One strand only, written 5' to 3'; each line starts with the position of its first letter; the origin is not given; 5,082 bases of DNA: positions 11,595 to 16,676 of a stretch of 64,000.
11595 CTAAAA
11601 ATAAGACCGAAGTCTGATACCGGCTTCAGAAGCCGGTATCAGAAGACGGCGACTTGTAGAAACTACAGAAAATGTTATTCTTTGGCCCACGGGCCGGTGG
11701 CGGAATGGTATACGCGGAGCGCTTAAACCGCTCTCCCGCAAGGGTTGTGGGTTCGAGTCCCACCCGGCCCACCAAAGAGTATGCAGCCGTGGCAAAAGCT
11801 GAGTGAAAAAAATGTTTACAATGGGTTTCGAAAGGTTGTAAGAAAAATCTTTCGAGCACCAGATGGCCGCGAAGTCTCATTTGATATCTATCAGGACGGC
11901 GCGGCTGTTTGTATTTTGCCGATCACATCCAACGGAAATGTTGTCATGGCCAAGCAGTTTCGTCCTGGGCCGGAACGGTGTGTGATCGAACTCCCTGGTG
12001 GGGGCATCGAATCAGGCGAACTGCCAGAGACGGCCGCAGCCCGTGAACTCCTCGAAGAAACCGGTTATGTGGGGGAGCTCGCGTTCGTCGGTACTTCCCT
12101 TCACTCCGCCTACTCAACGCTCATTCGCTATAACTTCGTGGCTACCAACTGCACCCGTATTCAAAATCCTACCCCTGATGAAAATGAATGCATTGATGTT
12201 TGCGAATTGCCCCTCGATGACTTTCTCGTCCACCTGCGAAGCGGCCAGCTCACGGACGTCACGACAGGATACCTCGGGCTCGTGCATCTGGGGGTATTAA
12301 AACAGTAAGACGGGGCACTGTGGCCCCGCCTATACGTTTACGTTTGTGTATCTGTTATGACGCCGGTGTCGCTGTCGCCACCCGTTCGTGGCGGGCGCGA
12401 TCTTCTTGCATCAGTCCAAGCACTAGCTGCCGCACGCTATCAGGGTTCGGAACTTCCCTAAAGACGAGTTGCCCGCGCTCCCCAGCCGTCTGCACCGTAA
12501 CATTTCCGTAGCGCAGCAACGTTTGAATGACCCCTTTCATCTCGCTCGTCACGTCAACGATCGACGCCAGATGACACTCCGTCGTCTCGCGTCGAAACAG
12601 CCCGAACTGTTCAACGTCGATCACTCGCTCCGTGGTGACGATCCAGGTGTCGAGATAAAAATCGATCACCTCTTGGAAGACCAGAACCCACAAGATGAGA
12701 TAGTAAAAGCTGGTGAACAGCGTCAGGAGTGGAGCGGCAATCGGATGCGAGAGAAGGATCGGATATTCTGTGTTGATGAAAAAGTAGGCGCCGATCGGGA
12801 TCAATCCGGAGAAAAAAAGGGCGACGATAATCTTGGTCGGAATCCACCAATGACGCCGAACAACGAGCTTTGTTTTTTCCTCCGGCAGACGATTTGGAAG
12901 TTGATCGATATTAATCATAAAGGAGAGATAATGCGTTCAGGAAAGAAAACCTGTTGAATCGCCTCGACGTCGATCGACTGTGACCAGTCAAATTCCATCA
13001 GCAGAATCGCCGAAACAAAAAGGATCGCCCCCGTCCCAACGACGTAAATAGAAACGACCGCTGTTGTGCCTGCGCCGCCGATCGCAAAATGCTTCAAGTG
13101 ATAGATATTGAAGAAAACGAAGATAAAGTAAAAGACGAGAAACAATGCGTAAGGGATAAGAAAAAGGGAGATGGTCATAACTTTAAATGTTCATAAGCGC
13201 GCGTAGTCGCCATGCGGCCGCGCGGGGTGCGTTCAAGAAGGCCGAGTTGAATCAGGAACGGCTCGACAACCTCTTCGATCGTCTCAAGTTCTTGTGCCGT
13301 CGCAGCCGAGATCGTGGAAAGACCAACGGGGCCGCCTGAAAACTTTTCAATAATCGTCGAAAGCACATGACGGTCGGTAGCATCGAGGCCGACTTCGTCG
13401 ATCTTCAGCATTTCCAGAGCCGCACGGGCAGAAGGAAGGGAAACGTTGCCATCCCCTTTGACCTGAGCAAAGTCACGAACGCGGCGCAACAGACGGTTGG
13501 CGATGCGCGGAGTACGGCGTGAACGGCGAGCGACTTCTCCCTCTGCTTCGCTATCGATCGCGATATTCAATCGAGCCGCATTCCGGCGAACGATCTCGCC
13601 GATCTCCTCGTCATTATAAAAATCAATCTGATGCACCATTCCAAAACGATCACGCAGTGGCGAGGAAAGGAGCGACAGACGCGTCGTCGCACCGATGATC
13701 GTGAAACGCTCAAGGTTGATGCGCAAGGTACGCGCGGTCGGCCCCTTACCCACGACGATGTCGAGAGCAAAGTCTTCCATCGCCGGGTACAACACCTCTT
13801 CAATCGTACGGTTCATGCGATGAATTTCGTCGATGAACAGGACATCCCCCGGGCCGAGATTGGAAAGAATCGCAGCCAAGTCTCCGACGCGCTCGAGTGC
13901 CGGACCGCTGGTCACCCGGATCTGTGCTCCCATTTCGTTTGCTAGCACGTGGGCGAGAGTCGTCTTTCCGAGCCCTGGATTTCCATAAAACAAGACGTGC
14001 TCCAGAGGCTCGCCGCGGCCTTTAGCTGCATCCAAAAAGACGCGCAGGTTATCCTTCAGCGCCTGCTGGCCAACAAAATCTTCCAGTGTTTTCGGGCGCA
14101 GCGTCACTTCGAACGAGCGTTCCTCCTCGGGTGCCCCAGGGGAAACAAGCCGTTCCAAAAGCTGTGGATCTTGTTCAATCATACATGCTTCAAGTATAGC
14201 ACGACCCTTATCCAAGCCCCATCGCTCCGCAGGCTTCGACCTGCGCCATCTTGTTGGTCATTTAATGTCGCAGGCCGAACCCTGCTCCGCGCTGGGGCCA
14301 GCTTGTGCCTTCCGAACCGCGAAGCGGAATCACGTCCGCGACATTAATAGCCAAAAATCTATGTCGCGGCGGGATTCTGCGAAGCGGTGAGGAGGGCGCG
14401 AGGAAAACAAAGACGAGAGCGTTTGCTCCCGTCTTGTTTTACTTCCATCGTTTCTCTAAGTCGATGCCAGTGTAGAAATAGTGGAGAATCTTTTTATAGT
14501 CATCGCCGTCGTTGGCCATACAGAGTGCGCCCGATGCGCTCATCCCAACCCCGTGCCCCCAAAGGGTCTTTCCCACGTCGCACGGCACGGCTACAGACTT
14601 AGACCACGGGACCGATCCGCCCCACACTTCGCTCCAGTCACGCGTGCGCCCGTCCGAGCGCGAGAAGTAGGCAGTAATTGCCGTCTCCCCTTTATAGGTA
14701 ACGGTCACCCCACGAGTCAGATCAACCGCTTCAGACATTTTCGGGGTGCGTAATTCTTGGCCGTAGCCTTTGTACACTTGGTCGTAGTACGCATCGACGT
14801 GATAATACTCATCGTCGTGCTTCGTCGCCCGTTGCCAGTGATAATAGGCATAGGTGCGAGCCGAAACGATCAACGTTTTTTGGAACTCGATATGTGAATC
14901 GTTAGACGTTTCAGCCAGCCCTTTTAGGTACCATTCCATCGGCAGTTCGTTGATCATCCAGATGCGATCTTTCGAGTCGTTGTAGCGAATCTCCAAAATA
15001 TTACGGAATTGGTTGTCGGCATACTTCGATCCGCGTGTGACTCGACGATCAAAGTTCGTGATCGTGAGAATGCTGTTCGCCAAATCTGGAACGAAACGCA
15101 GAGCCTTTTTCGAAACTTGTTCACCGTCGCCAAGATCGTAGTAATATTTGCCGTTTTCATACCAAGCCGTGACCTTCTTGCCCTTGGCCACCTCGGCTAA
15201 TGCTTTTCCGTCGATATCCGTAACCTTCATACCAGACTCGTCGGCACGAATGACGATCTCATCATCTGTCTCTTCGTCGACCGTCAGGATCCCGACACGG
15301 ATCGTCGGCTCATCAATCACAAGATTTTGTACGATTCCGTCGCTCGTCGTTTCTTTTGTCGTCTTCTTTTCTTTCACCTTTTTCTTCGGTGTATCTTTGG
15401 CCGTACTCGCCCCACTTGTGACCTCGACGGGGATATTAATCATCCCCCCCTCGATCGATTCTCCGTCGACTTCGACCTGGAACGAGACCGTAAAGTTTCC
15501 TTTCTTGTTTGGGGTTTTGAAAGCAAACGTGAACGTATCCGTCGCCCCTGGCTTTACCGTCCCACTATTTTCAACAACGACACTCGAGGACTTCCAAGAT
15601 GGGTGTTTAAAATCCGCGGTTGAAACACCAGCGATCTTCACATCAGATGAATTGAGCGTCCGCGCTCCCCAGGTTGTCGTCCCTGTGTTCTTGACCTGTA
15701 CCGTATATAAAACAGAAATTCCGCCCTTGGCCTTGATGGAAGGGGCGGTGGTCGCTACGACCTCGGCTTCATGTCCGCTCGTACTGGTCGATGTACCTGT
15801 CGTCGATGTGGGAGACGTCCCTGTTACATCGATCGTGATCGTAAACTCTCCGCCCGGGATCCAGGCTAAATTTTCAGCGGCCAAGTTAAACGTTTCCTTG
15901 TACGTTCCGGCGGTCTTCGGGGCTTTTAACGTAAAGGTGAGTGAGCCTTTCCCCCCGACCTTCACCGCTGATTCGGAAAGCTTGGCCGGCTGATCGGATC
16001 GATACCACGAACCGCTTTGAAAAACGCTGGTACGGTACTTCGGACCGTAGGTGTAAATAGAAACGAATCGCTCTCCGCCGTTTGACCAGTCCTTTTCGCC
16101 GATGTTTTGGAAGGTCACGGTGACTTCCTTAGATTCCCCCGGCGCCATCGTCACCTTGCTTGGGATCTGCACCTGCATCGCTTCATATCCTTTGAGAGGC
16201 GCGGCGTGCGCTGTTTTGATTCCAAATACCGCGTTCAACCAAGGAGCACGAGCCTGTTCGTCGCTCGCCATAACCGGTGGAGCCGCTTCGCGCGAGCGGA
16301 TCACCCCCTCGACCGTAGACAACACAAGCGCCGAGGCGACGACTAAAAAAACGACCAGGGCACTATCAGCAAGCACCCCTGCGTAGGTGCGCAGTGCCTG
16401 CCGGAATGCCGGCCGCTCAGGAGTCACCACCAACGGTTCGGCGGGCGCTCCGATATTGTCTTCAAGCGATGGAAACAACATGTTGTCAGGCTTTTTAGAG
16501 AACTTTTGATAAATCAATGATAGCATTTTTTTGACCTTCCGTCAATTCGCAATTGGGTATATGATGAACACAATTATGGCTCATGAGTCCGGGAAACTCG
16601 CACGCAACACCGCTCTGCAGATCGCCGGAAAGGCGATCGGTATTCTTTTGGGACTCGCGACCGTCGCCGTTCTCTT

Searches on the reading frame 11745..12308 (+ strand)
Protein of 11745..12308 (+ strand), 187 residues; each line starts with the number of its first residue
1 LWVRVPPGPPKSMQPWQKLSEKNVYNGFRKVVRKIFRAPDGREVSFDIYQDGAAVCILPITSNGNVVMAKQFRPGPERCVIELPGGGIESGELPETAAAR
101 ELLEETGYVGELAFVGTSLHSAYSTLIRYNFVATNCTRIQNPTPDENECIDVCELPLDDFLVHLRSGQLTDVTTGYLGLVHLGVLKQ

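Call 78: search_protein_families(library=pfam, proteins=[window:11745-12308:+], max_evalue=0.001)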
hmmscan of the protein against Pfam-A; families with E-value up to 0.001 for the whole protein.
window:11745-12308:+ (187 aa): 1 family
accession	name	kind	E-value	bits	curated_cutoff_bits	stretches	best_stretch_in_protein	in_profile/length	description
PF00293.34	NUDIX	-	2.4e-17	63.6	21.1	1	53-160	4-118/134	NUDIX domain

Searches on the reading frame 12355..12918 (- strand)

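Call 78: search_protein_families(library=pfam, proteins=[window:12355-12918:-], max_evalue=0.001)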
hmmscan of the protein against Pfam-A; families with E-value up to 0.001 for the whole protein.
window:12355-12918:- (187 aa): 1 family
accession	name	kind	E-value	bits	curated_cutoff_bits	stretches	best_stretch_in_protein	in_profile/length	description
PF03703.20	bPH_2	-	2.7e-09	37.6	22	1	88-164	1-76/78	Bacterial PH domain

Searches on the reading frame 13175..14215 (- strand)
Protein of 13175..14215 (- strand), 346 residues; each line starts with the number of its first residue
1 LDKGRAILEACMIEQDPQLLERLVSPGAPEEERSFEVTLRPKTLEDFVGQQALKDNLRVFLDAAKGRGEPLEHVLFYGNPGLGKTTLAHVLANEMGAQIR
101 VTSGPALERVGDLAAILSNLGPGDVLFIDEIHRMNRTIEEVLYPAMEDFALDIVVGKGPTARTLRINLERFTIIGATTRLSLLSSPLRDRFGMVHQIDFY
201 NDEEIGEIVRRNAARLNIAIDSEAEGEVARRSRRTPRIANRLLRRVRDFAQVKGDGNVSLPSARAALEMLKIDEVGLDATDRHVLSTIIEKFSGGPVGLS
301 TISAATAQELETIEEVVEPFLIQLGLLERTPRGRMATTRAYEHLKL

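Call 32: search_protein_families(library=pfam, proteins=[window:13175-14215:-], max_evalue=0.001)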
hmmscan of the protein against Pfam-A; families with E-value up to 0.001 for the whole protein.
window:13175-14215:- (346 aa): 10 families
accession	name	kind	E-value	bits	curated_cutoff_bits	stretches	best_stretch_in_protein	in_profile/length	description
PF05496.18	RuvB_N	-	4.4e-77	257.7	27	1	39-196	1-158/159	Holliday junction DNA helicase RuvB P-loop domain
PF17864.7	AAA_lid_4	-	4e-27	94.2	27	1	200-273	1-74/74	RuvB AAA lid domain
PF05491.19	RuvB_C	-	1.6e-24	86.1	24.7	1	274-345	1-72/72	RuvB C-terminal winged helix domain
PF00004.35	AAA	-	6e-21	75.7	21.2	1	74-197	1-129/131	ATPase family associated with various cellular activities (AAA)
PF07728.20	AAA_5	-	5.9e-09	36.5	22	1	73-191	1-139/139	AAA domain (dynein-related subfamily)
PF13191.12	AAA_16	-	5.1e-06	27.5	32.6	1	47-109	2-63/167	AAA ATPase domain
PF05673.19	DUF815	-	1.5e-05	24.7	23.8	0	50-130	37-115/249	Protein of unknown function (DUF815)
PF01078.27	Mg_chelatase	-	1.8e-05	24.7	20.3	0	44-92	2-43/207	Magnesium chelatase, subunit ChlI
PF06068.19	TIP49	-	0.00087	19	23.8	0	44-102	23-81/347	TIP49 P-loop domain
PF20720.3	nSTAND3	-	0.00089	19.4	27.2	0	72-98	18-44/155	Novel STAND NTPase 3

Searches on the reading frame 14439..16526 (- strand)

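Call 8: search_protein_families(library=pfam, proteins=[window:14439-16526:-], max_evalue=0.001)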
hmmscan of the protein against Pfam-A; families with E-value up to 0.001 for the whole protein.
window:14439-16526:- (695 aa): 3 families
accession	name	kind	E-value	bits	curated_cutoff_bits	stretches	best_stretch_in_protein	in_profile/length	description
PF08486.15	SpoIID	-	9.6e-13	49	23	1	519-611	2-97/97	Stage II sporulation protein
PF16158.11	N_BRCA1_IG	-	4.7e-11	43.6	28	1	121-232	2-106/108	Ig-like domain from next to BRCA1 gene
PF22544.2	HYDIN_VesB_CFA65-like_Ig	-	2.3e-06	28.2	25.5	0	294-357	33-89/100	HYDIN/CFA65/VesB-like, Ig-like domain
